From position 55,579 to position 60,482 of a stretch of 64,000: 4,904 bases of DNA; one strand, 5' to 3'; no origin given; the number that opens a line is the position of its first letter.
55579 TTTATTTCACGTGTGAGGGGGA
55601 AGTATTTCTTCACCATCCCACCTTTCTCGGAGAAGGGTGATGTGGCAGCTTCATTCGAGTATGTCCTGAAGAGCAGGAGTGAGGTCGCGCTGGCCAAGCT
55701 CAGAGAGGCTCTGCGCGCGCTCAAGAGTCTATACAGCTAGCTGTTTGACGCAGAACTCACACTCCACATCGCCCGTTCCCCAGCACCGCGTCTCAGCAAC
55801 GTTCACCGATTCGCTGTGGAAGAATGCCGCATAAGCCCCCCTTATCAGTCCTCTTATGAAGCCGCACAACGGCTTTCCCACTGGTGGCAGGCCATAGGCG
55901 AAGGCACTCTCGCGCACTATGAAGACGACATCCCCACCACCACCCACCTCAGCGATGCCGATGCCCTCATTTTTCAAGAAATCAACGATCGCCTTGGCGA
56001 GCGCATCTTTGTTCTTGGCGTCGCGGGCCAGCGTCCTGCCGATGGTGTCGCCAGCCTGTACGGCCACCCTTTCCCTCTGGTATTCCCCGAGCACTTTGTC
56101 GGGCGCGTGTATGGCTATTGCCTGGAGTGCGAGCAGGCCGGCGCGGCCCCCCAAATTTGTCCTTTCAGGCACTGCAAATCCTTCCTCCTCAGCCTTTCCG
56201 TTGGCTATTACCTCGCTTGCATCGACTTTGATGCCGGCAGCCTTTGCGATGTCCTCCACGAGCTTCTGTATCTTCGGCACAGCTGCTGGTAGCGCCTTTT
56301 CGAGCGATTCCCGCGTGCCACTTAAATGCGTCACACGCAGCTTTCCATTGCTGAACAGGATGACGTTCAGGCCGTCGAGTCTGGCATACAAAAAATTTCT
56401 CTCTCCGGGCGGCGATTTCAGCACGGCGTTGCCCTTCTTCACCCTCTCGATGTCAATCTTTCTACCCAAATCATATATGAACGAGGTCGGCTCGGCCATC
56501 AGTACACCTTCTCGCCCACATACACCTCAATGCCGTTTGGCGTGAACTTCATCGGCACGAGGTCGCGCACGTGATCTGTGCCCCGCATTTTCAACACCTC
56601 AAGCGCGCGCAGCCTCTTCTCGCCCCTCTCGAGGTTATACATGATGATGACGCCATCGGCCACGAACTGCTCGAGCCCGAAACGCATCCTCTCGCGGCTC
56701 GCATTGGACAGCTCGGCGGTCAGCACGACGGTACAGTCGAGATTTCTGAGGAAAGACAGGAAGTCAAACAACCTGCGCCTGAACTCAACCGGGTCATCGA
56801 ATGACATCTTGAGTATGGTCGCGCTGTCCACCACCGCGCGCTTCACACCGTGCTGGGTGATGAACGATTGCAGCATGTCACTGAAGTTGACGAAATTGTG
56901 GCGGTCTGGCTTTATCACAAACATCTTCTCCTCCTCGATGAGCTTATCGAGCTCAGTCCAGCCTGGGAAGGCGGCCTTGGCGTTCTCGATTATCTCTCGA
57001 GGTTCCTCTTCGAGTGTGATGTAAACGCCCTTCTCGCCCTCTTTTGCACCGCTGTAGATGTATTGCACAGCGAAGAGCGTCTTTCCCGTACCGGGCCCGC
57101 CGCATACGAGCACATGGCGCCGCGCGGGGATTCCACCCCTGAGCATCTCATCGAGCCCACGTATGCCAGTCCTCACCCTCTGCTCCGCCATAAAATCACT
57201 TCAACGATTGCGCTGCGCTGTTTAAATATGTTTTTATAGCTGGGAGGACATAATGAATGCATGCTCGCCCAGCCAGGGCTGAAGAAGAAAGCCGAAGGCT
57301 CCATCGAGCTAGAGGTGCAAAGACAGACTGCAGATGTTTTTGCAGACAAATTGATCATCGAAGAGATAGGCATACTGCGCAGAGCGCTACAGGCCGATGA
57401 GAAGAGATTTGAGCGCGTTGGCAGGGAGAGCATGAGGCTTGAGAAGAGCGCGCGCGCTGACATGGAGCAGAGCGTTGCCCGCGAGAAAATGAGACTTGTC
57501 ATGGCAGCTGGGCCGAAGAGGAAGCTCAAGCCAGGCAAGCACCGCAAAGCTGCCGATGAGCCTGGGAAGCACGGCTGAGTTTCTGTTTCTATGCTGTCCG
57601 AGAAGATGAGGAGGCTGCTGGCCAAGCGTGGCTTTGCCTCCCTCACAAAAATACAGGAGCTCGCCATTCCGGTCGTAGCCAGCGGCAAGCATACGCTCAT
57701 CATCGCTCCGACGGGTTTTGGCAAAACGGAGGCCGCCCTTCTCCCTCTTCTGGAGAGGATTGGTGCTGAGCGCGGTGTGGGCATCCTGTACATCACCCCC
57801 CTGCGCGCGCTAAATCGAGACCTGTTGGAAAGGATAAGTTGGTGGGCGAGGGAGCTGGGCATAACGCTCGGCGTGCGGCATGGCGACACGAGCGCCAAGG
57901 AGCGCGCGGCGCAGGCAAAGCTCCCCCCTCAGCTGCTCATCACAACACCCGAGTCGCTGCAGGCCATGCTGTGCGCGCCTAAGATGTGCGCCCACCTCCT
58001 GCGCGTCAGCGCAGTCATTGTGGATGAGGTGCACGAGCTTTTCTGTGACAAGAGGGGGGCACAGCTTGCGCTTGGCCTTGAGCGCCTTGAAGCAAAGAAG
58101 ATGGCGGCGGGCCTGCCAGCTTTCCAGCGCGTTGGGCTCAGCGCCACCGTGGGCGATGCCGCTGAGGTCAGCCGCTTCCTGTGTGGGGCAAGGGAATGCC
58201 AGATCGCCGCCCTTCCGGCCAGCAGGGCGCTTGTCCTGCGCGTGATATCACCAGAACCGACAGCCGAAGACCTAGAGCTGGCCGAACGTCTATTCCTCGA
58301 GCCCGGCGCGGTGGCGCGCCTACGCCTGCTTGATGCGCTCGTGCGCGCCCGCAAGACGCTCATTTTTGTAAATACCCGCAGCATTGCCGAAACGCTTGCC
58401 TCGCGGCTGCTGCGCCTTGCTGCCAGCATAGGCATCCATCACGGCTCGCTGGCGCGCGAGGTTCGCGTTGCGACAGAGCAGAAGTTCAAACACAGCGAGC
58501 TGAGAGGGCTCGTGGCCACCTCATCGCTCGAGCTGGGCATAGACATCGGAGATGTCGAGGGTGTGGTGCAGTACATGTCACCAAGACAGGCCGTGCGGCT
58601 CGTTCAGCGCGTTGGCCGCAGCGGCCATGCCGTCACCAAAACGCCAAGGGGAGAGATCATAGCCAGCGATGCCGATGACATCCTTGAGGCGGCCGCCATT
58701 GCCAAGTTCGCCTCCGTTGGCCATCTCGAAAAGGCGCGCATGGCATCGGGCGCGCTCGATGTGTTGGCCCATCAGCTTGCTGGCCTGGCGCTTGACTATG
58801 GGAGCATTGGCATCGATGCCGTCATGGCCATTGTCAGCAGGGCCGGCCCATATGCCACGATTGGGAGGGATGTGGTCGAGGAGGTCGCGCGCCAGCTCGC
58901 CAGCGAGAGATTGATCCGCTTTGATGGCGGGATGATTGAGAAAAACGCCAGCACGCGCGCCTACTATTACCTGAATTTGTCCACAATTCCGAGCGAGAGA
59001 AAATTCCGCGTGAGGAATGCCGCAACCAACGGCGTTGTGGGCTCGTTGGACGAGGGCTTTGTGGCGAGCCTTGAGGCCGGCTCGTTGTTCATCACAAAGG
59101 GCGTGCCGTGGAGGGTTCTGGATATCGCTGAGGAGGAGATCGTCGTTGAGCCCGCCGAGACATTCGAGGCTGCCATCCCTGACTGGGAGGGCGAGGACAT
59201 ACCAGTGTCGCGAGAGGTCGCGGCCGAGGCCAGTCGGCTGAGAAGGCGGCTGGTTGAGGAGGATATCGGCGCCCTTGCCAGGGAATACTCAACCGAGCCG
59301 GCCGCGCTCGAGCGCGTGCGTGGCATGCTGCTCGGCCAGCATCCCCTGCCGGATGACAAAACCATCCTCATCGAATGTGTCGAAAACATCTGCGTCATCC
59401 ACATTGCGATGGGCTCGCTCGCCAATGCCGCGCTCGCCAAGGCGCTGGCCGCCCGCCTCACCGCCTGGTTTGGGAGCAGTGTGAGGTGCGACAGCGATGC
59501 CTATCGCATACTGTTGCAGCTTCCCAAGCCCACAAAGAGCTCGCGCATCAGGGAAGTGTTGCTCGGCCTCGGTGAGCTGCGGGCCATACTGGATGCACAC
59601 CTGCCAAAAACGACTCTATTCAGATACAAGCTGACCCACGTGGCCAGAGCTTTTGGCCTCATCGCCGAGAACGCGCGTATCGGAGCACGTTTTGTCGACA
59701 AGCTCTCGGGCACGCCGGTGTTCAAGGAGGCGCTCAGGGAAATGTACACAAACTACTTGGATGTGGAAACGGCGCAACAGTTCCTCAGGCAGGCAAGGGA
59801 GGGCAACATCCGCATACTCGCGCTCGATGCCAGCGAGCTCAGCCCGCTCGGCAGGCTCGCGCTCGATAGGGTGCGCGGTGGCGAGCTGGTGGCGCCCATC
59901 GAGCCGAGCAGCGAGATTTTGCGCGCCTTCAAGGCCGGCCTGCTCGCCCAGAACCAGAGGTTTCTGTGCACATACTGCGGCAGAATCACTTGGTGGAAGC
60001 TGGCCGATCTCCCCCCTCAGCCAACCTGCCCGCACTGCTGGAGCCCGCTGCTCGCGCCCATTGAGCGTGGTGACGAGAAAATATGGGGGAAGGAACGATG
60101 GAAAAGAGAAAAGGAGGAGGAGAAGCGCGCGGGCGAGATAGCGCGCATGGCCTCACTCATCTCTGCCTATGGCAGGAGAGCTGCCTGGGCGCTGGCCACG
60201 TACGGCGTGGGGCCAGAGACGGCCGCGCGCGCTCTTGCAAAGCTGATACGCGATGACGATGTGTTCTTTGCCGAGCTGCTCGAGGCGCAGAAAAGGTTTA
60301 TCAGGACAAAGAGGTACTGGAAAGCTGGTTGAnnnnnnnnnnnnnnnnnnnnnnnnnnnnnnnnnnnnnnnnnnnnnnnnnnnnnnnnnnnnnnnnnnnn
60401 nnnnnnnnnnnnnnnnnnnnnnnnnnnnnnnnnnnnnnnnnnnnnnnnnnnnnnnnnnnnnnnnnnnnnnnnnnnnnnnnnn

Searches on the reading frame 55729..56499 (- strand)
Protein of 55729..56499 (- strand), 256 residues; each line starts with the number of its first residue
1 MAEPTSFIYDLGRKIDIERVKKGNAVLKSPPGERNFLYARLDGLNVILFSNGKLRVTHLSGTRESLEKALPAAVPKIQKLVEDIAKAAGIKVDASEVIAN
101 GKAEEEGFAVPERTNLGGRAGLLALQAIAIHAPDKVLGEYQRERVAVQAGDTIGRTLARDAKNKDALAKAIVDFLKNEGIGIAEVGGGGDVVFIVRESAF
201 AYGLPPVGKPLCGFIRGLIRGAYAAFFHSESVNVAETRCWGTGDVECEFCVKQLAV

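Call 44: search_protein_families(library=pfam, proteins=[window:55729-56499:-], max_evalue=0.001)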
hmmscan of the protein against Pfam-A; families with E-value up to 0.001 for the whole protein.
window:55729-56499:- (256 aa): 1 family
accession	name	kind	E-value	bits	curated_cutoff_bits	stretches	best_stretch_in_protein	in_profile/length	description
PF02830.23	V4R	-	5e-13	49.4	31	1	192-252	2-61/62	V4R domain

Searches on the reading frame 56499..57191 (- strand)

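Call 44: search_protein_families(library=pfam, proteins=[window:56499-57191:-], max_evalue=0.001)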
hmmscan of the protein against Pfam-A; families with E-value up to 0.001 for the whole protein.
window:56499-57191:- (230 aa): 4 families
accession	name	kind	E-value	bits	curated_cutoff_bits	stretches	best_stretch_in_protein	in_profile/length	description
PF06745.19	ATPase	-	5.3e-59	199.8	26.6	1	6-225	1-228/231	KaiC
PF13481.12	AAA_25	-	1.3e-05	25.4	27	1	10-159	19-188/195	AAA domain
PF03796.21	DnaB_C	-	0.00043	20.2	27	0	6-68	2-64/255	DnaB-like helicase C terminal domain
PF09848.15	SLFN-g3_helicase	-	0.00075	19.3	24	1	25-73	2-52/354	Schlafen group 3, DNA/RNA helicase domain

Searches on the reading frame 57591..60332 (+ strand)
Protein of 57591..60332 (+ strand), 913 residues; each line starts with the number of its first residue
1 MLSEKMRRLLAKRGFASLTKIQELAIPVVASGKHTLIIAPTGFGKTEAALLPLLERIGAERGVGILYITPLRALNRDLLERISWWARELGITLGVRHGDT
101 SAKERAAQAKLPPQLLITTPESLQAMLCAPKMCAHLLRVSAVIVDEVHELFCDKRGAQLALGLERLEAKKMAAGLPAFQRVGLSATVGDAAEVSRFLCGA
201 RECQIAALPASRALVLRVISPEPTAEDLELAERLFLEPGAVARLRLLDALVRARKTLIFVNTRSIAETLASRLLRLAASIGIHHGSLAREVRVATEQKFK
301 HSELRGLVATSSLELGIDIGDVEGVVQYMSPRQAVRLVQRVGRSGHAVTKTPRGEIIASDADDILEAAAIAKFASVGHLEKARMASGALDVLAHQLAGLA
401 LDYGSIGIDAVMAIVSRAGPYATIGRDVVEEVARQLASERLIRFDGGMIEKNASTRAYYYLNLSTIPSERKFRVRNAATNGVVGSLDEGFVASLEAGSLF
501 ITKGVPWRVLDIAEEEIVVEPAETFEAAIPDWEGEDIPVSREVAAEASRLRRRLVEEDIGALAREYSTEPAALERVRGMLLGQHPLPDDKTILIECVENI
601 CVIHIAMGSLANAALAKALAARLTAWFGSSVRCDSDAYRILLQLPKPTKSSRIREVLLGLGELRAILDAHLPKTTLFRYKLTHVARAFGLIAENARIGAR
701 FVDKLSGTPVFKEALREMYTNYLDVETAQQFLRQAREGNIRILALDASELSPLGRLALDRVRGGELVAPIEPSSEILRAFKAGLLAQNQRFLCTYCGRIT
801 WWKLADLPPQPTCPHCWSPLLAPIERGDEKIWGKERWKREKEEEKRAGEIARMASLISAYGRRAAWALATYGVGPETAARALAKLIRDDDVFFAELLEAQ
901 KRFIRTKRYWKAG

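Call 10: search_protein_families(library=ncbifam, proteins=[window:57591-60332:+])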
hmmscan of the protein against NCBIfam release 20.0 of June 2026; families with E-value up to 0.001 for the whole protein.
window:57591-60332:+ (913 aa): 32 families (the best 25 are shown)
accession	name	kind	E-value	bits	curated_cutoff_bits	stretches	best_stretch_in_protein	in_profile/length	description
NF010338.0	PRK13767.1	equivalog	5e-124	415.5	849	1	12-754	28-835/877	ATP-dependent helicase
TIGR04121.1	DEXH_lig_assoc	equivalog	1.6e-116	390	850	1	6-695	3-702/804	ligase-associated DNA damage response DEXH box helicase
NF007284.0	PRK09751.1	equivalog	4.7e-72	242.8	1496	2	13-278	25-317/1538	ATP-dependent helicase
TIGR03817.1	DECH_helic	hypoth_equivalog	1e-27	96.7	874.1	1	4-513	23-526/742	helicase/secretion neighborhood putative DEAH-box helicase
NF053631.1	RNA_helic_CshA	equivalog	3.7e-24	85.4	646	2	2-150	6-153/434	degradosome RNA helicase CshA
NF008394.0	PRK11192.1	equivalog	1.9e-21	76.4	507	2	246-351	237-345/441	ATP-dependent RNA helicase SrmB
NF002654.0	PRK02362.1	equivalog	1.3e-20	73.4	887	1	3-199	9-193/739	ATP-dependent DNA helicase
NF001308.0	PRK00254.1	equivalog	3.7e-20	71.7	1216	1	2-273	8-258/720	ATP-dependent DNA helicase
NF053711.1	RNA_heli_RhlE1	exception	7.3e-20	71.1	750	1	4-370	10-359/434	RNA helicase RhlE1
NF007882.0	PRK10590.1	equivalog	2.6e-18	66.2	743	2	2-148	8-159/456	ATP-dependent RNA helicase RhlE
NF008744.0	PRK11776.1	equivalog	1.1e-17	63.8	524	2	2-148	11-157/460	ATP-dependent RNA helicase DbpA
NF053636.1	DDHlcsCsdAPsy1082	equivalog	2.6e-17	62.5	890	2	245-349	232-339/512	DEAD/DEAH box helicase CsdA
NF040935.1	helicase_Hel308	equivalog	2.6e-16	58.9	1200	1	2-210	11-203/704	ATP-dependent DNA helicase Hel308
NF010337.0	PRK13766.1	equivalog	2.5e-15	55.7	610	2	287-346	408-467/781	Hef nuclease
TIGR00614.1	recQ_fam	subfamily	4.6e-15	55.4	219.8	1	14-346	8-319/470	RecQ family ATP-dependent DNA helicase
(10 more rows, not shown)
